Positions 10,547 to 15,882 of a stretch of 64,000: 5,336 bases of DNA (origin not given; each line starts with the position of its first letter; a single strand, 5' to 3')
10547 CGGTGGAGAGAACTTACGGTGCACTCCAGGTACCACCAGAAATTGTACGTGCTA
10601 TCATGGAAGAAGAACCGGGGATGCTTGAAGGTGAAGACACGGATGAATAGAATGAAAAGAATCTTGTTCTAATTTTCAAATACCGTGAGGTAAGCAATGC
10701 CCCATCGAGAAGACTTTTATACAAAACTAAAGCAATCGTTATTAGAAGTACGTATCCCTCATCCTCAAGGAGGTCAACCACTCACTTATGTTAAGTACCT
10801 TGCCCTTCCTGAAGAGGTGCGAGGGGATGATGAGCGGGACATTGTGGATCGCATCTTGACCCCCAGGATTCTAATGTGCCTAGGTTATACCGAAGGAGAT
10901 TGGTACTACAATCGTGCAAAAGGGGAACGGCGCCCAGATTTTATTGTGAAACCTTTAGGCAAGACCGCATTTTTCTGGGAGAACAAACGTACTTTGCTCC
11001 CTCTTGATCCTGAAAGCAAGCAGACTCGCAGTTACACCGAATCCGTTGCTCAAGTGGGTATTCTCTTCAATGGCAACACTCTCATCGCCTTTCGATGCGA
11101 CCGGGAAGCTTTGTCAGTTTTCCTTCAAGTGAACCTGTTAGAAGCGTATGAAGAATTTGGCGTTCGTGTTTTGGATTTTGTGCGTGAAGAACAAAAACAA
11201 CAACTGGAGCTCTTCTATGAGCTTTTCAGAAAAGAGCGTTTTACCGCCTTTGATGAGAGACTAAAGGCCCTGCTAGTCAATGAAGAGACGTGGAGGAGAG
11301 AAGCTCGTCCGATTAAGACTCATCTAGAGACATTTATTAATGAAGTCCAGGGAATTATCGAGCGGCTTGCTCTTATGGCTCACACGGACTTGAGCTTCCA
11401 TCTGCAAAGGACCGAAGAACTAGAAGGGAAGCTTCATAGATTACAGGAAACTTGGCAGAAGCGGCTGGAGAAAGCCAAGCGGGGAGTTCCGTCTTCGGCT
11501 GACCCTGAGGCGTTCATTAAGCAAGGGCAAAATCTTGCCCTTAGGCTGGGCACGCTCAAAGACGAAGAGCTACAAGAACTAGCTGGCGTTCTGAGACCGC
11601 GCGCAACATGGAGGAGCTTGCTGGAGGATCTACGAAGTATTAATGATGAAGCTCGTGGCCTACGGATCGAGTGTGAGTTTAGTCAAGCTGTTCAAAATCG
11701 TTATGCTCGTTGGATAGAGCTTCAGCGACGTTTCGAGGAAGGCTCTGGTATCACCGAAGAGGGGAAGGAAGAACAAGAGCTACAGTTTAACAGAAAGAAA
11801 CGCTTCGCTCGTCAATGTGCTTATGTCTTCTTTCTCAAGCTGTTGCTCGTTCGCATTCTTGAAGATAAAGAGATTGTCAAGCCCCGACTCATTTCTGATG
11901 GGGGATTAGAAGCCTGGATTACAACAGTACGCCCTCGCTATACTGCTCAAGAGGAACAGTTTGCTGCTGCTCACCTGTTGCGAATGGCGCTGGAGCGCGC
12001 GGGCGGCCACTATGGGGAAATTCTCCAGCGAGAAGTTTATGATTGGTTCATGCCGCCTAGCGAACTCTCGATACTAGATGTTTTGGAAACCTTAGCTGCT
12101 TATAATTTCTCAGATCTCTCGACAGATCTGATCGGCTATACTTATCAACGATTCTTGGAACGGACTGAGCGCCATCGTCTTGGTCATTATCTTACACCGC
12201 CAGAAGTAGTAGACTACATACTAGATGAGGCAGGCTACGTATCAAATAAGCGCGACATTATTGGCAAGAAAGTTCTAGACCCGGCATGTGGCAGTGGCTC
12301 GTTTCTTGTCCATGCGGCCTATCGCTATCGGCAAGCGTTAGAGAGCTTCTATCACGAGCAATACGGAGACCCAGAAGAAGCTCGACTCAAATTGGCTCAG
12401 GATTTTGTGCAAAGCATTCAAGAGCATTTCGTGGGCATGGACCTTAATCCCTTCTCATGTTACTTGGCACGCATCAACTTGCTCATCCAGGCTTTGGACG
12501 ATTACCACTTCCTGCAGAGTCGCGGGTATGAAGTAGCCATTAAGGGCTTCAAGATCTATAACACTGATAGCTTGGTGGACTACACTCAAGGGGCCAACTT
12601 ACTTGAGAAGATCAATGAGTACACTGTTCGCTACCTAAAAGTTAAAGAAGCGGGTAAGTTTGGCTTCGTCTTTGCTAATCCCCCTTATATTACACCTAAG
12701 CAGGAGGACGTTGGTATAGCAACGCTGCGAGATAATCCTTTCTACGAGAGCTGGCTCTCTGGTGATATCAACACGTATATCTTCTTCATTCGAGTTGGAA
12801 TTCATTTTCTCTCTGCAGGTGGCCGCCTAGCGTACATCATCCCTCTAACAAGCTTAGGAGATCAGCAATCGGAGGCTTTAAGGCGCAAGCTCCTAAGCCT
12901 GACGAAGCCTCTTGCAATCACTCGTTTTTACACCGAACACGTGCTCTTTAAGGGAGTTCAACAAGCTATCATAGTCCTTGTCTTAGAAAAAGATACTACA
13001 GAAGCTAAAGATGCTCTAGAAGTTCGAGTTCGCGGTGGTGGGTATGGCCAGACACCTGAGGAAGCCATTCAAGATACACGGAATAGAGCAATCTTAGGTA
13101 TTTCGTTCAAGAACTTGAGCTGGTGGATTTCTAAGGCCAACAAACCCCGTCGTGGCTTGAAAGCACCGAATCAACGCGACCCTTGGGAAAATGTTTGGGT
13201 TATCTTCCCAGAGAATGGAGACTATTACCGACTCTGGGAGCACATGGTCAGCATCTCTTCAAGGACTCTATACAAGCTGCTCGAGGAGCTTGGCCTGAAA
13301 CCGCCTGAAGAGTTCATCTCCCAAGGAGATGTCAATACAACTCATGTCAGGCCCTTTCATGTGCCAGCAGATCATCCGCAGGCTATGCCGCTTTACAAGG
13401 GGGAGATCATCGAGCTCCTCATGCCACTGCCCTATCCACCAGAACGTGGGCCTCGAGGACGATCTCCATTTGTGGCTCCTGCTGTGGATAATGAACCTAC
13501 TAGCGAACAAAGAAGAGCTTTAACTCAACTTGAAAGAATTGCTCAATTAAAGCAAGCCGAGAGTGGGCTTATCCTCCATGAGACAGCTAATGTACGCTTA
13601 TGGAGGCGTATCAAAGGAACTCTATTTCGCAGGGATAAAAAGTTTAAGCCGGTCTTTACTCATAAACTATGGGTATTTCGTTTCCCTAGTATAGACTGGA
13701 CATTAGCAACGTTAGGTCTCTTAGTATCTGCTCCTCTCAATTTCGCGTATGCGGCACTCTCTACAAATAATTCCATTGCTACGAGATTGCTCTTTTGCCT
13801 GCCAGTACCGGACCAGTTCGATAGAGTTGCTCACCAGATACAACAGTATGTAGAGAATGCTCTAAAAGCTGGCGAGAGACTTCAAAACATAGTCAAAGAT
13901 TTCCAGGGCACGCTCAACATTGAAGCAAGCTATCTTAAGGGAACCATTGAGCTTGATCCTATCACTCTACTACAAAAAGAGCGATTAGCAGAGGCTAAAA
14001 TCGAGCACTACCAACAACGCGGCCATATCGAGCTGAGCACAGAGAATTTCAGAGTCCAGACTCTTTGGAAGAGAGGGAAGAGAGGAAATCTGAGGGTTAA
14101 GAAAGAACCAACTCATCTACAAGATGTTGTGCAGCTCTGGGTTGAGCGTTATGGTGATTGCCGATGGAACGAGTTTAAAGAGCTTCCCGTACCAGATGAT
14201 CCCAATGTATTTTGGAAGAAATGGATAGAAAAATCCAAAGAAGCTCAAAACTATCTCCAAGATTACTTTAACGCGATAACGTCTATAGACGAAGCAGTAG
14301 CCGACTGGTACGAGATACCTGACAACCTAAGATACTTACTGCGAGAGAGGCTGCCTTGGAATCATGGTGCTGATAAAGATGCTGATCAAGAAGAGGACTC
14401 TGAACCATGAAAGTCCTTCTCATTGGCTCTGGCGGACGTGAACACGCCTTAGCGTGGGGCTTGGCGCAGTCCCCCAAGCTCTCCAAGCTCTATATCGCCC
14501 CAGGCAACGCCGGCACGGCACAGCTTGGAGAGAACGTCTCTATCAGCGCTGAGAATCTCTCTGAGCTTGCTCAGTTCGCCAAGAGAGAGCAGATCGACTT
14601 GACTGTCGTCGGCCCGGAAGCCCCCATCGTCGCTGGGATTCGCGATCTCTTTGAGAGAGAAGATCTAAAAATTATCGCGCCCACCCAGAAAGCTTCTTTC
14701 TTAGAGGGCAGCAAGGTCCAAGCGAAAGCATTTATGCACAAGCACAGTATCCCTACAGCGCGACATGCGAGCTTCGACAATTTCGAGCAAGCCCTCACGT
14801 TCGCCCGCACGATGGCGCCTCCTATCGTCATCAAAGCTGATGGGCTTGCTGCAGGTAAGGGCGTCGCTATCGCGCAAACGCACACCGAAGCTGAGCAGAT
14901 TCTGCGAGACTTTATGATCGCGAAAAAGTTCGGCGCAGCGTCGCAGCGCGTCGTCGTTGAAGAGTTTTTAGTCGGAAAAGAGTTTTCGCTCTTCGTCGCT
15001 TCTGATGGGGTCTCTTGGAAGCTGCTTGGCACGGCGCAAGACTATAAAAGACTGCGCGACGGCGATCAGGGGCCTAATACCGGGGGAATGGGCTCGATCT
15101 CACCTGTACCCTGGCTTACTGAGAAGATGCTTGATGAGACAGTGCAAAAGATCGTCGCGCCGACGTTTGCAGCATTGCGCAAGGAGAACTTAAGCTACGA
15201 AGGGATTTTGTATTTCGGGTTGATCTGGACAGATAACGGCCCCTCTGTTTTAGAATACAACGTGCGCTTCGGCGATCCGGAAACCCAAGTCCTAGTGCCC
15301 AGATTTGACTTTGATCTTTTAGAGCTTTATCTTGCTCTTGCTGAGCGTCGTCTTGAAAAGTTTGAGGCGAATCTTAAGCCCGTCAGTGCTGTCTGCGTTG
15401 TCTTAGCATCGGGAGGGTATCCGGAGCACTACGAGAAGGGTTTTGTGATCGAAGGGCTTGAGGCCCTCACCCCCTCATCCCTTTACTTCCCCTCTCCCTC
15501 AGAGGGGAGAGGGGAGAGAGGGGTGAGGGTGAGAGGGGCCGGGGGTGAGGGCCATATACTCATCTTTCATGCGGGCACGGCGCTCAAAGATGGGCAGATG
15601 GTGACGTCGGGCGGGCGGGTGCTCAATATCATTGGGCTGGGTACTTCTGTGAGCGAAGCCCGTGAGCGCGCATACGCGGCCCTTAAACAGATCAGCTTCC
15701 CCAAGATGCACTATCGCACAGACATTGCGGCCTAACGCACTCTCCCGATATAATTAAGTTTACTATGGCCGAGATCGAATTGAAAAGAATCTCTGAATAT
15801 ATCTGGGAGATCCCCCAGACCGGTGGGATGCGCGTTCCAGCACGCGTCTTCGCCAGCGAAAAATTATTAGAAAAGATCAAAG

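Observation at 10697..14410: Solitary low-GC type IIG/IIL-like restriction-modification fusion inserted in the purine biosynthesis cluster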

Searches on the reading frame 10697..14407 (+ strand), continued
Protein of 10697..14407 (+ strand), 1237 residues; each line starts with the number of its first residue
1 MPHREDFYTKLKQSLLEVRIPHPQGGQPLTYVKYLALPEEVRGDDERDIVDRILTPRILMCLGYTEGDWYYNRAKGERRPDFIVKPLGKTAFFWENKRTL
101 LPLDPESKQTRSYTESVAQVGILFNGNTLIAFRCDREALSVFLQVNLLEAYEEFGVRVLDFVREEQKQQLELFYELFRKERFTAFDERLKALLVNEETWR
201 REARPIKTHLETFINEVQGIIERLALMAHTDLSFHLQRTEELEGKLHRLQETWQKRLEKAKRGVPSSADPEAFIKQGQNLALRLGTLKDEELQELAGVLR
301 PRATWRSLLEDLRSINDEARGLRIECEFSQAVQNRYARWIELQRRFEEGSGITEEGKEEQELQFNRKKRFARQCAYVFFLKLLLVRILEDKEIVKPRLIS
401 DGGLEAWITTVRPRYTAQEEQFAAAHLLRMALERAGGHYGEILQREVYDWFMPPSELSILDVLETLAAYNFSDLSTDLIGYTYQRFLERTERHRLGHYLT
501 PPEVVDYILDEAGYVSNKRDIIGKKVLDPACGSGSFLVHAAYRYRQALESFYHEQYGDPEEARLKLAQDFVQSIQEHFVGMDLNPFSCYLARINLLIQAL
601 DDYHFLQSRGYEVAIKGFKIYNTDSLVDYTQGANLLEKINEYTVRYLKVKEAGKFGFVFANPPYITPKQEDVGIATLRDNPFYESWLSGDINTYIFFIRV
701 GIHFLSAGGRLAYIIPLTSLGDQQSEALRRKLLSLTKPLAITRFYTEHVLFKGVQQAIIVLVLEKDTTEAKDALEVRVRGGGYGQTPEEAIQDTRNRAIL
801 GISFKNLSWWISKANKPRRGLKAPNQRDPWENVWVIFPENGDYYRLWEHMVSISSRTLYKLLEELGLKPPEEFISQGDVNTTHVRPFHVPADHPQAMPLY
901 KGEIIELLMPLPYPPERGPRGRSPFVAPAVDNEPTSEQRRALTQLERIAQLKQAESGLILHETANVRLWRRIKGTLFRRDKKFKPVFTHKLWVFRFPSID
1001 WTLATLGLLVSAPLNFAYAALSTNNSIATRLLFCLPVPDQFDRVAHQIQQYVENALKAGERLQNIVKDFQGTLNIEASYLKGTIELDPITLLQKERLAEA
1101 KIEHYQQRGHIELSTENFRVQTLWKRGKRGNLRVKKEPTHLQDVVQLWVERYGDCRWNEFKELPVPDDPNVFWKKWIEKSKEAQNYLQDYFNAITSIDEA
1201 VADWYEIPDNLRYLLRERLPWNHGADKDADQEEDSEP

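Call 89: find_related_loci(query=A3, collection=viral_contigs, flank=6000)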
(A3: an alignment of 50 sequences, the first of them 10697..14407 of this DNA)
Query A3 (1237 aa) in viral_contigs; peptide patterns used: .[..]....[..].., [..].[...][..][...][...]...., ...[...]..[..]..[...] (x = any residue, [..] = any of these).
600 stretches matched a pattern (row limit reached: there are more); 46 encode a relative of the query (tblastn E <= 1e-3); 46 distinct loci.
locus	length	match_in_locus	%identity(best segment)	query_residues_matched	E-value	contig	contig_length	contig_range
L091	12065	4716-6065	31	458-780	3e-20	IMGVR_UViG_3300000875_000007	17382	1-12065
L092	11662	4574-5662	24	455-772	2e-17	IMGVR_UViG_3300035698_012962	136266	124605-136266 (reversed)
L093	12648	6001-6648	25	495-750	3e-14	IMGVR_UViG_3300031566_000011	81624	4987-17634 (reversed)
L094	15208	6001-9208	23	381-769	5e-14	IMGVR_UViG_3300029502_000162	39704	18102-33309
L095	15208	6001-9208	23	381-769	5e-14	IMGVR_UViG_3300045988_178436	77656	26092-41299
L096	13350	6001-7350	31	458-780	1e-20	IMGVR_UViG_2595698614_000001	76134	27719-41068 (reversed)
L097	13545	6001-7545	25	308-766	6e-13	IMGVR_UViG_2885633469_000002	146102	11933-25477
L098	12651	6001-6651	23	499-765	1e-12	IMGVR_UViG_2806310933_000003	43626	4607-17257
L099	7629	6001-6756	24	474-770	2e-12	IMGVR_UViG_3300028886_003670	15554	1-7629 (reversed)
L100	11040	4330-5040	24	486-765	4e-12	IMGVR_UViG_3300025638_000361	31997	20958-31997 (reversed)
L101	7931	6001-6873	22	483-822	3e-12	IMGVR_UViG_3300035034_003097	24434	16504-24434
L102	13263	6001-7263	22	526-896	7e-12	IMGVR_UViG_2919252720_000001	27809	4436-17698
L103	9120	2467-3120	26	499-765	2e-11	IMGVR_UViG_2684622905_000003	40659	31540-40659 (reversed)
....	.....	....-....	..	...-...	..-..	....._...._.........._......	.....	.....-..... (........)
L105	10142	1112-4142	22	382-809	3e-10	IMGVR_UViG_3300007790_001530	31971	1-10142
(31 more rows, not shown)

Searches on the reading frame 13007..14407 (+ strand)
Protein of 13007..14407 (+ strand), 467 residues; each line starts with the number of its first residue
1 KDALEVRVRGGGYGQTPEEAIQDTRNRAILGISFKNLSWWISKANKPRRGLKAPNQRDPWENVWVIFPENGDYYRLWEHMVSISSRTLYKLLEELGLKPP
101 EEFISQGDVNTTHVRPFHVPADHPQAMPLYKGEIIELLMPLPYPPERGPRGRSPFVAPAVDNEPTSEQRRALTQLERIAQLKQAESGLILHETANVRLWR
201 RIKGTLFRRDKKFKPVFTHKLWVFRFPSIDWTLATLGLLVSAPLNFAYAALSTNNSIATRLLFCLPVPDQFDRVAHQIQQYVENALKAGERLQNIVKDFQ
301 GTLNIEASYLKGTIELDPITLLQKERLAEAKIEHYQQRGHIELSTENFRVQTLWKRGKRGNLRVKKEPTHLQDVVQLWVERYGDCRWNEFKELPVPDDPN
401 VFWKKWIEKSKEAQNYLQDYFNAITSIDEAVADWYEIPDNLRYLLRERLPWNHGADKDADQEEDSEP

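Call 20: search_protein_families(library=pfam, proteins=[window:13007-14407:+], max_evalue=10)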
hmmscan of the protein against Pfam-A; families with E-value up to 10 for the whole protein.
window:13007-14407:+ (467 aa): 0 families

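Call 62: predict_structure(alignment_id=A5)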
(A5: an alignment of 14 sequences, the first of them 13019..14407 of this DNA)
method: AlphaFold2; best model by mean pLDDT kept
length: 463 residues; sequences in the alignment: 14
mean_pLDDT: 77.6   pTM: 0.80
mean pLDDT of the five models: 77.6, 75.1, 73.7, 70.1, 68.6
residues with pLDDT >= 90: 156; 70-90: 164; 50-70: 104; < 50: 39
segments of 3 or more residues with pLDDT < 50: 96-106, 178-181, 189-195, 452-463
pLDDT, mean of each block of 10 residues (from residue 1): 79 83 86 89 85 83 85 94 89 54 46 70 65 75 63 62 62 52 54 56 62 55 78 90 79 74 93 95 92 90 81 96 94 86 78 66 86 91 91 96 96 94 96 93 62 40 26
secondary structure, 60 per line:
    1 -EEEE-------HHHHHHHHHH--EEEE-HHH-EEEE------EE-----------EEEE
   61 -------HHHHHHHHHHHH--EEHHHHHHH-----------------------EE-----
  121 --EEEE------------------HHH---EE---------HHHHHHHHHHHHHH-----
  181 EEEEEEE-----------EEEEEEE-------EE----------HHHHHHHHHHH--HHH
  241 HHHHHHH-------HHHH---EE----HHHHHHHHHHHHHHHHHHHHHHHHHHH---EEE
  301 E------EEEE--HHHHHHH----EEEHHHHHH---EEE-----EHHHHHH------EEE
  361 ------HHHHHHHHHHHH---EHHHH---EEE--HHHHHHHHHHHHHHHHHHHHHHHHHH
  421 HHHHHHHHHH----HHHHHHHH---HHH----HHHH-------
elements in order: E2-5 H13-22 E25-28 E34-37 E57-60 H68-79 H84-90 E123-126 H162-175 E181-187 E199-205 H225-235 H238-247 H255-258 H268-294 E298-301 E308-311 H314-320 E325-327 H328-333 E337-339 H346-351 E358-360 H367-378 H383-386 E390-392 H395-430 H435-442 H453-456

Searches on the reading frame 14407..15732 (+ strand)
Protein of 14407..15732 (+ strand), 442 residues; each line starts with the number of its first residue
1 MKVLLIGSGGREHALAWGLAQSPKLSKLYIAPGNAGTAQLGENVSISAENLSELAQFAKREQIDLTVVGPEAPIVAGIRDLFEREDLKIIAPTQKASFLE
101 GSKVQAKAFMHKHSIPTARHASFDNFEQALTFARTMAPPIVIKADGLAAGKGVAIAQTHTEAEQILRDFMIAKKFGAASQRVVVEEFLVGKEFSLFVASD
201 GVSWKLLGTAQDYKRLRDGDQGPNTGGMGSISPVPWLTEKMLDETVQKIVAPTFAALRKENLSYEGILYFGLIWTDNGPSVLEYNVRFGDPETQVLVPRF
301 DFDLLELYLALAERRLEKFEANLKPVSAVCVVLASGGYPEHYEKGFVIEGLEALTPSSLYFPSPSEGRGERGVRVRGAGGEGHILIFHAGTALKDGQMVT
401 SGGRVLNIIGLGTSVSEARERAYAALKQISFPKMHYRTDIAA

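Call 7: search_protein_families(library=pfam, proteins=[window:14407-15732:+], max_evalue=0.001)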
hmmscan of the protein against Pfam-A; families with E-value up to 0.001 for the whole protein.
window:14407-15732:+ (442 aa): 6 families
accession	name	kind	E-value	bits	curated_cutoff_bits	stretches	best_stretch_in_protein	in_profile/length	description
PF01071.24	GARS_A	-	4.5e-72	242.4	27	1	101-293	1-194/194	Phosphoribosylglycinamide synthetase, ATP-grasp (A) domain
PF02844.21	GARS_N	-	2.9e-37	127.8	29.5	1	1-100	1-100/100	Phosphoribosylglycinamide synthetase, N domain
PF02843.22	GARS_C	-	8.1e-31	106.7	34.8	2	381-441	30-90/92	Phosphoribosylglycinamide synthetase, C domain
PF02786.22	CPSase_L_D2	-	2.4e-07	30.9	19.8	1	103-190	2-91/211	Carbamoyl-phosphate synthase L chain, ATP binding domain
PF02222.28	ATP-grasp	-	0.00025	21.2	27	1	109-197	2-86/179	ATP-grasp domain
PF02655.19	ATP-grasp_3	-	0.00051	20.6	23.2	1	109-289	10-158/160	ATP-grasp domain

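Call 24: find_related_loci(query=window:14407-15732:+, collection=genome_contigs, flank=8000)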
Query window:14407-15732:+ (442 aa) in genome_contigs; peptide patterns used: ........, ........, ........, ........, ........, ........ (x = any residue, [..] = any of these).
599 stretches matched a pattern (row limit reached: there are more); 548 encode a relative of the query (tblastn E <= 1e-3); the best 80 are kept; 80 distinct loci.
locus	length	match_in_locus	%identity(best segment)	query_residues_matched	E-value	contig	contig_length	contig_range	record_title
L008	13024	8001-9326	90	1-442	0e+0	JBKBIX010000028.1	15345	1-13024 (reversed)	MAG: Candidatus Bipolaricaulia bacterium isolate 21I_052.bin.33 NODE_28_length_15345_cov_24.907126, whole genome shotgun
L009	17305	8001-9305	83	1-442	0e+0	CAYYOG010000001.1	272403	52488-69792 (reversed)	MAG TPA_asm: uncultured Thermotogae bacterium isolate binchicken_co40_63 genome assembly, contig: NODE_42_length_272403_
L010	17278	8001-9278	83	1-442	0e+0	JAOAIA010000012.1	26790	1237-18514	MAG: Candidatus Bipolaricaulota bacterium isolate SKW78 NODE_11_length_26790_cov_5.521694, whole genome shotgun sequence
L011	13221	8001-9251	78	1-442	0e+0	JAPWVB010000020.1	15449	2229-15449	MAG: Candidatus Acetothermia bacterium isolate RSWS18 scaffold_644_c1, whole genome shotgun sequence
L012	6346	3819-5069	79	1-442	0e+0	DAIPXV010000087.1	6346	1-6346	MAG TPA_asm: Candidatus Bipolaricaulota bacterium isolate CTOTU1357 NODE_978_length_6346_cov_4.647751, whole genome shot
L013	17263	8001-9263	77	1-441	0e+0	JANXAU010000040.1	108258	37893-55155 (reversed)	MAG: Candidatus Bipolaricaulota bacterium isolate SKYB132 k141_266892, whole genome shotgun sequence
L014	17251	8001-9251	75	1-442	0e+0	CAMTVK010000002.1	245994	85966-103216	MAG: Candidatus Fraserbacteria bacterium isolate G05_MAG_00009 genome assembly, contig: G05_MAG_00009_000000000015, whol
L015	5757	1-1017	79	79-442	0e+0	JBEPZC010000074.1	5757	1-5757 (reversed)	MAG: Candidatus Bipolaricaulota bacterium isolate 03V1_S199.metabat2_refined.004_sub NODE_8606_length_5757_cov_157.38987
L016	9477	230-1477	48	1-440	5e-135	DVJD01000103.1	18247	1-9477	MAG TPA_asm: Candidatus Fimimorpha excrementavium isolate CHK193-21555 CHK193__C259492_L18247_ERR3414588, whole genome s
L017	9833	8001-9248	49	1-440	4e-134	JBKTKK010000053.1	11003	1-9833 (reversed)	MAG: Lachnospiraceae bacterium isolate 19-2_19 NODE_4097_length_11003_cov_5.810833, whole genome shotgun sequence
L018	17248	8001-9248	47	1-440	9e-133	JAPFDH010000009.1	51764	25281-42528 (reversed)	MAG: Lachnospiraceae bacterium isolate bin_3_DannyCat k141_69727, whole genome shotgun sequence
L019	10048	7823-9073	47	1-440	5e-132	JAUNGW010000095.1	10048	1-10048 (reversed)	MAG: Eubacteriales bacterium isolate S27M_St_44_sub NODE_2748_length_10048_cov_6.929751, whole genome shotgun sequence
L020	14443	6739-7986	47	1-440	2e-131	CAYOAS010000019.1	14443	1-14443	MAG TPA_asm: uncultured archaeon isolate binchicken_co376_240 genome assembly, contig: NODE_4418_length_14443_cov_6.2788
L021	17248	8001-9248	45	1-440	5e-131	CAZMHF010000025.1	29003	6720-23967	MAG TPA_asm: uncultured Lachnospiraceae bacterium isolate binchicken_co45_811 genome assembly, contig: NODE_2434_length_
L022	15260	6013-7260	47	1-440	5e-131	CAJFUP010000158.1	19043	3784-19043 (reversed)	uncultured Lachnospiraceae bacterium isolate Coassembly_mag_389 genome assembly, contig: MAGpy_11413_min2k_bin_389_fak87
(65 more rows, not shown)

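Call 53: search_protein_families(library=pfam, proteins=[L008:5545-5793:+, L010:7463-7993:+, L008:6332-7750:+, L008:7735-8001:+, L012:2960-3814:+], max_evalue=0.1)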
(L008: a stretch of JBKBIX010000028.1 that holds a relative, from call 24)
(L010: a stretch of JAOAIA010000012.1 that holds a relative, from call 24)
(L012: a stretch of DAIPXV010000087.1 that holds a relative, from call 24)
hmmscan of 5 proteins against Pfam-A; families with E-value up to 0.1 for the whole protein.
L008:5545-5793:+ (83 aa): 2 families
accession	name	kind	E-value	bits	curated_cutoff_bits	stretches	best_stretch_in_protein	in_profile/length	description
PF21432.3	56B_RHH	-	2.5e-05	24.6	27.2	1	20-49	3-32/32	56B-like, Ribbon-helix-helix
PF10978.13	DUF2785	-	0.023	14.8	25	1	4-59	87-143/174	Protein of unknown function (DUF2785)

L010:7463-7993:+ (177 aa): 1 family
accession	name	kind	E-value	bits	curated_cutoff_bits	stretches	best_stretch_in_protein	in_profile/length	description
PF01850.27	PIN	-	9.2e-13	49.3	23.6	1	15-159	1-119/120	PIN domain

L008:6332-7750:+ (473 aa): 3 families
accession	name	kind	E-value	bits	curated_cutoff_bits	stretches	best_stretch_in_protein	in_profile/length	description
PF18739.6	HEPN_Apea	-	0.0048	17.8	24.4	1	358-429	35-99/136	Apea-like HEPN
PF20362.3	DUF6657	-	0.021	15.3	27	1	288-388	4-99/142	Family of unknown function (DUF6657)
PF18737.6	HEPN_MAE_28990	-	0.068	13.8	26.8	0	351-454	94-204/211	MAE_28990/MAE_18760-like HEPN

L008:7735-8001:+ (89 aa): 1 family
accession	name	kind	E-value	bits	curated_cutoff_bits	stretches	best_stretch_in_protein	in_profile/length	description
PF16277.11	DUF4926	-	1.3e-12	47.4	29.1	1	10-72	1-56/57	Domain of unknown function (DUF4926)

L012:2960-3814:+ (285 aa): 2 families
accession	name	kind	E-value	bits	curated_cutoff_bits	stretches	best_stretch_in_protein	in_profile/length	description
PF14703.12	PHM7_cyt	-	0.028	15.1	27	1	154-279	17-115/174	Cytosolic domain of 10TM putative phosphate transporter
PF19269.4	Anticodon_2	-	0.057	14.3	23.6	0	169-234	20-86/141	Anticodon binding domain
